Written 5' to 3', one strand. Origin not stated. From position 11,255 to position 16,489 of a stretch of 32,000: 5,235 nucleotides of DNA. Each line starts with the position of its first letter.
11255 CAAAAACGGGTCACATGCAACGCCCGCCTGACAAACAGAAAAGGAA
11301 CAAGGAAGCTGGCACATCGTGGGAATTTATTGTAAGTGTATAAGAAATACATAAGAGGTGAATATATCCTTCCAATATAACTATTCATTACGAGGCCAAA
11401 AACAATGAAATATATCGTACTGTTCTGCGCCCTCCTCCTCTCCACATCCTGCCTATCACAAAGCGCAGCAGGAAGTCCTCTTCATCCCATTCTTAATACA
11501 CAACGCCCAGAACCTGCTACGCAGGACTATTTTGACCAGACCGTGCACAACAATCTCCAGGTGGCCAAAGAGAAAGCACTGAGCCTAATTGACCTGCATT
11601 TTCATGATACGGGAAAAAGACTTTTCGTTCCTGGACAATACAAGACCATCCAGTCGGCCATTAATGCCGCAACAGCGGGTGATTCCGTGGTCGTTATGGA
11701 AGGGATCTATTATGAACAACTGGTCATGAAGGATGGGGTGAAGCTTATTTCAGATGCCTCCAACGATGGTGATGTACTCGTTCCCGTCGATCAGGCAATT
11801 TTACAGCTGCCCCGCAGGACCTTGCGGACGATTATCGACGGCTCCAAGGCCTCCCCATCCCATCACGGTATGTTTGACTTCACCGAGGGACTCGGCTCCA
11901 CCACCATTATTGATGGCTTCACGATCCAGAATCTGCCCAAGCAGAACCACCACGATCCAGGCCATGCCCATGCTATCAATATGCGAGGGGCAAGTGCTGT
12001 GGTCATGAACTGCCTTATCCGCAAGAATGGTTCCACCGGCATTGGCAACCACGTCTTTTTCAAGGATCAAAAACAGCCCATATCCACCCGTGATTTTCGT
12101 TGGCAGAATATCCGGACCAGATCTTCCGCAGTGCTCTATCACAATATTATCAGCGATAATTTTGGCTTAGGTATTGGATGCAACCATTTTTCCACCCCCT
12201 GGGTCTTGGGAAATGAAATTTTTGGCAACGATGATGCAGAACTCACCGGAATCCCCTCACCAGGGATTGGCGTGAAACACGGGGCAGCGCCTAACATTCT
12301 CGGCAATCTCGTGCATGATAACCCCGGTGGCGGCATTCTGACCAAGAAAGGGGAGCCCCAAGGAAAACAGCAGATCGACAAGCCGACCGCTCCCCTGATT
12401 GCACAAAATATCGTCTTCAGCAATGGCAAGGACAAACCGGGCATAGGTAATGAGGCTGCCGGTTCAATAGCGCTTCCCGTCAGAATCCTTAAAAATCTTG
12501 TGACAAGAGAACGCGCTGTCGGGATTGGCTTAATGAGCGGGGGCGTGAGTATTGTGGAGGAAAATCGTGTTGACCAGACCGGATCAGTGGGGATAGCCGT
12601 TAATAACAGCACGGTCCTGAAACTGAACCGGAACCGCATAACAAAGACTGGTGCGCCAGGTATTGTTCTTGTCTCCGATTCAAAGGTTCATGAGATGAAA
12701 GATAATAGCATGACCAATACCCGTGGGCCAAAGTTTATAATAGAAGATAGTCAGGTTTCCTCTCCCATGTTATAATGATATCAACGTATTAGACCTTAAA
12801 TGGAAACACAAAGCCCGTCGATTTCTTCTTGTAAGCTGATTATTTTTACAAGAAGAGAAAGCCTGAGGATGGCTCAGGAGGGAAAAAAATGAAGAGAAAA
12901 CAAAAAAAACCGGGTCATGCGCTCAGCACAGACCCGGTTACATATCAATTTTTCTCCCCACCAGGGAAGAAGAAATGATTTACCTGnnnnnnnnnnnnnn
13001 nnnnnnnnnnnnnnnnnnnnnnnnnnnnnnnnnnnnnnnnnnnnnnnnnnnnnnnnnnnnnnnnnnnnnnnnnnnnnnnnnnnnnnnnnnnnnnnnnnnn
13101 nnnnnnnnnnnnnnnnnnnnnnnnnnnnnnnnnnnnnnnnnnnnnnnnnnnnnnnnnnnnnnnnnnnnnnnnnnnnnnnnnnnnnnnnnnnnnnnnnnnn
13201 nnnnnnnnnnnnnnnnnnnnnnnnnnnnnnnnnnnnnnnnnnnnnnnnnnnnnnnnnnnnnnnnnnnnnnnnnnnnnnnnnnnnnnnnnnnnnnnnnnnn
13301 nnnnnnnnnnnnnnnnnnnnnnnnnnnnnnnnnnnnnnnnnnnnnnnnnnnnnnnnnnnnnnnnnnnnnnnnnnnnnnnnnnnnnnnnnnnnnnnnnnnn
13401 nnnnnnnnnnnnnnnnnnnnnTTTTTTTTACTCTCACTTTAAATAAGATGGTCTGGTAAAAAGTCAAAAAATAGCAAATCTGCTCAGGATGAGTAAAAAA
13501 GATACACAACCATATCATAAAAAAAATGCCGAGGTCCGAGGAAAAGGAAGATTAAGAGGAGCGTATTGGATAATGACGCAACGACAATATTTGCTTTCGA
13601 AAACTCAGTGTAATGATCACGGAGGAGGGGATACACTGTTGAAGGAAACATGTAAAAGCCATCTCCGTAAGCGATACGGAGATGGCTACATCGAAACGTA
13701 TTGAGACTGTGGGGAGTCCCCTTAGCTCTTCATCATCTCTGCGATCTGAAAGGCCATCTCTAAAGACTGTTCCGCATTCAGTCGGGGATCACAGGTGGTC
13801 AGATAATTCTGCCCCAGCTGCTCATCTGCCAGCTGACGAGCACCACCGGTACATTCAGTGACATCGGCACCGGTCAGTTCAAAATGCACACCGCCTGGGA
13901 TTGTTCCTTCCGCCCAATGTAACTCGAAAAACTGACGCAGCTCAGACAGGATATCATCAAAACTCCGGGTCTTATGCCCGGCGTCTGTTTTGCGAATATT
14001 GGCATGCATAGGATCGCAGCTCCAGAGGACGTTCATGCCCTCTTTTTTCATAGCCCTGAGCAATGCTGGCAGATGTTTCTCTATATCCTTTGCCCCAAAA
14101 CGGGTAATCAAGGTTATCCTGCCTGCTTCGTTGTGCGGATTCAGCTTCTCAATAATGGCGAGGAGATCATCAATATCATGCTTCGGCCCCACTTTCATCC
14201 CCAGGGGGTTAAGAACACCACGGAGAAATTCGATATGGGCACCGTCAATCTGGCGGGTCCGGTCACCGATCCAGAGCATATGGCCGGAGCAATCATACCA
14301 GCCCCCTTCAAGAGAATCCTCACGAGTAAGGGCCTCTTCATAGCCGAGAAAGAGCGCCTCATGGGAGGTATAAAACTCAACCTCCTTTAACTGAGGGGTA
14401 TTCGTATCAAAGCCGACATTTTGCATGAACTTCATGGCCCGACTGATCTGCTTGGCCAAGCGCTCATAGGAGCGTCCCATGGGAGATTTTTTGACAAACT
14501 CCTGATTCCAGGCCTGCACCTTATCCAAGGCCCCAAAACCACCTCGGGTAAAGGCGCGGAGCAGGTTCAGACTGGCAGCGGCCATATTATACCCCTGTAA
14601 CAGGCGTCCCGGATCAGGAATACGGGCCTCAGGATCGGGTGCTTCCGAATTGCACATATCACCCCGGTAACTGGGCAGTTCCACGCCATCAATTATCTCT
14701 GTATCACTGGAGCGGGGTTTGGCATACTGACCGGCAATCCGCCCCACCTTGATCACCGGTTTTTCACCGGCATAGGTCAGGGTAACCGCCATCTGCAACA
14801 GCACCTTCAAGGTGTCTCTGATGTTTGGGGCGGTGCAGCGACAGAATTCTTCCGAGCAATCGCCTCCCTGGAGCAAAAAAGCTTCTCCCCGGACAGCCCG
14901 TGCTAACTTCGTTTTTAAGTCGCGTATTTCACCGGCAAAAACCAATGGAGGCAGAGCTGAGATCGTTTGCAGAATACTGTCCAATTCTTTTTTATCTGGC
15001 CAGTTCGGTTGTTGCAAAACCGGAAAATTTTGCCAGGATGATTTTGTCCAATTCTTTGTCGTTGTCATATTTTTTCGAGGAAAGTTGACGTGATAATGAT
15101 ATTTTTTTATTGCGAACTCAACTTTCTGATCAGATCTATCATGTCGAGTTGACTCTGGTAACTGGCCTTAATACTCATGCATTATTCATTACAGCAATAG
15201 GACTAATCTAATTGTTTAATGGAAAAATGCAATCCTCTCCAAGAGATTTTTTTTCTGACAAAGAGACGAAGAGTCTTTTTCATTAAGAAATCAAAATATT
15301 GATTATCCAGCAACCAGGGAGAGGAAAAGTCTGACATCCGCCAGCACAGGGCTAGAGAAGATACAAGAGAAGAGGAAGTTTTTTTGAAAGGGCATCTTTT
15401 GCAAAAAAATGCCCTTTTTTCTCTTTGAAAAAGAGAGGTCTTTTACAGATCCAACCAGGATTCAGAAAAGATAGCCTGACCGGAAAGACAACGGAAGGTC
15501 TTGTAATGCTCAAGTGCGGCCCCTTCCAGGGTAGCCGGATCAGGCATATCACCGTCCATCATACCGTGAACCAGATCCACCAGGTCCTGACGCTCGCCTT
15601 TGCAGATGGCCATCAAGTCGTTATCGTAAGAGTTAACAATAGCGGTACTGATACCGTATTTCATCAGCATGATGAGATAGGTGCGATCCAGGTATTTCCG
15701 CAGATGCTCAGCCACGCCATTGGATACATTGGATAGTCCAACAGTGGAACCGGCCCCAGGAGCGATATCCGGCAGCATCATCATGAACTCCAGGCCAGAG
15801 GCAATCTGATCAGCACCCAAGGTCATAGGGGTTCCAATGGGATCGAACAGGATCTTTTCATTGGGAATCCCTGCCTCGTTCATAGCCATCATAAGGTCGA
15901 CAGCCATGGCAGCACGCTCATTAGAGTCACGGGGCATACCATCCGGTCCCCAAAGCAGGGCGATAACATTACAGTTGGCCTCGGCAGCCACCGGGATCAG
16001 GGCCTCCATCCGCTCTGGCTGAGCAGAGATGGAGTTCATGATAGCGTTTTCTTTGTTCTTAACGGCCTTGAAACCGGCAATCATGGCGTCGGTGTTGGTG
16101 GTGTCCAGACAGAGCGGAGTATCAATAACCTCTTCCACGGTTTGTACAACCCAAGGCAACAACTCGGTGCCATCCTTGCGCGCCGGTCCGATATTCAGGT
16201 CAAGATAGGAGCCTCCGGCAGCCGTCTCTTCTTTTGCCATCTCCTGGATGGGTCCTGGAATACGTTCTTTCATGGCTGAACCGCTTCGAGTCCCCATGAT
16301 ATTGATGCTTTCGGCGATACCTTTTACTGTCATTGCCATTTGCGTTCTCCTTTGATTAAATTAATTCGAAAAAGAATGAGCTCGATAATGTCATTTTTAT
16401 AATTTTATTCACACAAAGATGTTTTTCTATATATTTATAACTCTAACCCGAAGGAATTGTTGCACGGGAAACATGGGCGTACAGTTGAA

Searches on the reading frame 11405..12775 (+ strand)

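Call 9: search_protein_families(library=pfam, proteins=[window:11405-12775:+], max_evalue=0.001)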
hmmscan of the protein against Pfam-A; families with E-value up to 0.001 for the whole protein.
window:11405-12775:+ (456 aa): 3 families
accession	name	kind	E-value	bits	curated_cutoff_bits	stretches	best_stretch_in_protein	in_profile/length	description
PF13229.12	Beta_helix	-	3.1e-18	66.4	25.9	2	167-313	11-144/158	Right handed beta helix region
PF07602.17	DUF1565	-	9.5e-10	38.7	20.3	1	79-336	15-248/257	Protein of unknown function (DUF1565)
PF05048.19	NosD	-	2.9e-08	33.8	23.6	1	344-439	60-149/212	Periplasmic copper-binding protein (NosD)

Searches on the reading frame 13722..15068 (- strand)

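Call 9: search_protein_families(library=pfam, proteins=[window:13722-15068:-], max_evalue=0.001)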
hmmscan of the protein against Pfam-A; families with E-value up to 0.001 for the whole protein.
window:13722-15068:- (448 aa): 1 family
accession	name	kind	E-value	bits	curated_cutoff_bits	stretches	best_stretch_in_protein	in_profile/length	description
PF01474.22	DAHP_synth_2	-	5.6e-202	671.4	27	1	7-443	1-438/438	Class-II DAHP synthetase family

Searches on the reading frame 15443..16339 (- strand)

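Call 9: search_protein_families(library=pfam, proteins=[window:15443-16339:-], max_evalue=0.001)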
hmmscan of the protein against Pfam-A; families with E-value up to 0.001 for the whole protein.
window:15443-16339:- (298 aa): 3 families
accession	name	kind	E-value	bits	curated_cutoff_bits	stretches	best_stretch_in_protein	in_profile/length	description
PF00809.28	Pterin_bind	-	3e-13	50.4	25.5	1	34-236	26-244/244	Pterin binding enzyme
PF03599.22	CdhD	-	8.7e-05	21.9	24.8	1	64-176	88-183/387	CO dehydrogenase/acetyl-CoA synthase delta subunit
PF02007.24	MtrH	-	0.00018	21.2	22.8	1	65-174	83-198/299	Tetrahydromethanopterin S-methyltransferase MtrH subunit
